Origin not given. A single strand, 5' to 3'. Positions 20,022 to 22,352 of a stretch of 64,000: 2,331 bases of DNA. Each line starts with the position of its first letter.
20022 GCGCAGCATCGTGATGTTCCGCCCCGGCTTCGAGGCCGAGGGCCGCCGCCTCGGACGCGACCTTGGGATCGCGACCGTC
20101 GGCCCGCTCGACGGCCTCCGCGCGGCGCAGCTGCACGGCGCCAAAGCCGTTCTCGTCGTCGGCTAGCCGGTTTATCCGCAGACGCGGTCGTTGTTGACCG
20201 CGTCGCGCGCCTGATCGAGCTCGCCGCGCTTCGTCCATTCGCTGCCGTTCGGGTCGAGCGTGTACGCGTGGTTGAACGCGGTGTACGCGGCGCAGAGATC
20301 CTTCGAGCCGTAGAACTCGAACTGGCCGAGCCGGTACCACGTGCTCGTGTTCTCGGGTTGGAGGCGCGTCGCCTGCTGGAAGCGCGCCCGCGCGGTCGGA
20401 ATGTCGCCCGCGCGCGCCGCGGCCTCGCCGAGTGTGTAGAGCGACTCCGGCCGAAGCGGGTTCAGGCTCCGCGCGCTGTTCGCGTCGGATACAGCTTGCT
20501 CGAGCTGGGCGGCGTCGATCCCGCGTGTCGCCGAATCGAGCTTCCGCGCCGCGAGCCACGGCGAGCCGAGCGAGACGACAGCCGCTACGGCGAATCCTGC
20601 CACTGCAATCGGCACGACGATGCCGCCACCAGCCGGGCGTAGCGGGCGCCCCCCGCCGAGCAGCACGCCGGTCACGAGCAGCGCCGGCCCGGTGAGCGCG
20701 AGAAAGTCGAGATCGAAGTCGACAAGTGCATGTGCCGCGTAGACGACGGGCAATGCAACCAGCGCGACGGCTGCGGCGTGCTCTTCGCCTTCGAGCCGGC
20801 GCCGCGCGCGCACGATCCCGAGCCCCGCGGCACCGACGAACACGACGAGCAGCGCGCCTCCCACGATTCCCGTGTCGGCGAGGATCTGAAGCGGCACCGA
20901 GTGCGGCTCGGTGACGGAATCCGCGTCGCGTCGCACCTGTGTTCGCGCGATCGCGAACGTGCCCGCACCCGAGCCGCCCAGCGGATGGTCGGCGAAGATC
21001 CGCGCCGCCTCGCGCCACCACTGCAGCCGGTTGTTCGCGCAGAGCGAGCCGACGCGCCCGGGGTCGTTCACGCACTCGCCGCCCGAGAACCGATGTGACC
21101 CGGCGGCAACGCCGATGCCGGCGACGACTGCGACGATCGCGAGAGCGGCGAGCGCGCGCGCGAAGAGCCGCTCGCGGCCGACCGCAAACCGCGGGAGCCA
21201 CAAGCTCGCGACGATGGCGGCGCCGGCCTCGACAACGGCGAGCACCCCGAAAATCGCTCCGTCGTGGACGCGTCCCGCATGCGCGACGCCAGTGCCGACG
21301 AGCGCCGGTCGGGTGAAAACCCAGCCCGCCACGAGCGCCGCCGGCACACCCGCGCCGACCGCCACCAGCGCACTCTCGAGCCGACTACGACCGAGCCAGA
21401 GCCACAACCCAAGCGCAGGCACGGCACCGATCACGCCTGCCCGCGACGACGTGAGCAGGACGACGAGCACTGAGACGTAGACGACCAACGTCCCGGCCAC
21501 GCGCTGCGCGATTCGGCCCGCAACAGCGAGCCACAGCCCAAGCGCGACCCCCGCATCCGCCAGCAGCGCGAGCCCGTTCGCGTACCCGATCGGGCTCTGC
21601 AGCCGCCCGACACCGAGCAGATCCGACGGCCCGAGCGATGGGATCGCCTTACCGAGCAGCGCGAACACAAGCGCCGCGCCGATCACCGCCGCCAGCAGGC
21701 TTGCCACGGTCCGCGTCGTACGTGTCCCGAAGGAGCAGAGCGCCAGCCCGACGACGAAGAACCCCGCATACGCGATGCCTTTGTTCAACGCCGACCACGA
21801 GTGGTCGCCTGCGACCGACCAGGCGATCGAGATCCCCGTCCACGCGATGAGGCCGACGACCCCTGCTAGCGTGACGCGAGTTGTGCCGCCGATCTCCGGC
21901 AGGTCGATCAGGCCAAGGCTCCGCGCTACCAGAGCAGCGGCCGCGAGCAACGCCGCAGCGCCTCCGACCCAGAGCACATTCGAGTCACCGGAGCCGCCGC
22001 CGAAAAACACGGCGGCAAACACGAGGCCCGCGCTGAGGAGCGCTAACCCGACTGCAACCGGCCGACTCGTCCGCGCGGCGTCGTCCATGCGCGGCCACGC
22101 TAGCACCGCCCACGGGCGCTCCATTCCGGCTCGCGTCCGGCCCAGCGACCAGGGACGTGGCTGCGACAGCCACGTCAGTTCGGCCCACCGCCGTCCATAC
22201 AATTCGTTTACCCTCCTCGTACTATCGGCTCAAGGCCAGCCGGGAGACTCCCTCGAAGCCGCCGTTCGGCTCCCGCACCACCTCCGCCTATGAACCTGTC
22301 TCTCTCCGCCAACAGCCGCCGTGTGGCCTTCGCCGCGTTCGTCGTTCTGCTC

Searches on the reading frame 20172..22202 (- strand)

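Call 59: search_protein_families(library=pfam, proteins=[window:20172-22202:-], max_evalue=0.001)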
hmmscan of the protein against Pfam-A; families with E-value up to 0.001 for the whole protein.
window:20172-22202:- (676 aa): 6 families
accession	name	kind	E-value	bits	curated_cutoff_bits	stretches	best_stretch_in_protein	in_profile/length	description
PF04932.20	Wzy_C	-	2.8e-15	56.9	31.7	1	321-453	20-149/149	O-Antigen ligase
PF13428.12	TPR_14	-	7.8e-06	26.5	23.5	1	585-627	1-43/44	Tetratricopeptide repeat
PF13432.12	TPR_16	-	9.9e-06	26.3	32.7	1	589-653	1-64/65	Tetratricopeptide repeat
PF07719.23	TPR_2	-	6.2e-05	23.3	27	0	585-618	1-34/34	Tetratricopeptide repeat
PF13414.12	TPR_11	-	0.00032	20.8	26.8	0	598-627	7-36/42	TPR repeat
PF13431.12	TPR_17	-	0.00038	20.9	24.4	0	580-606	8-34/34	Tetratricopeptide repeat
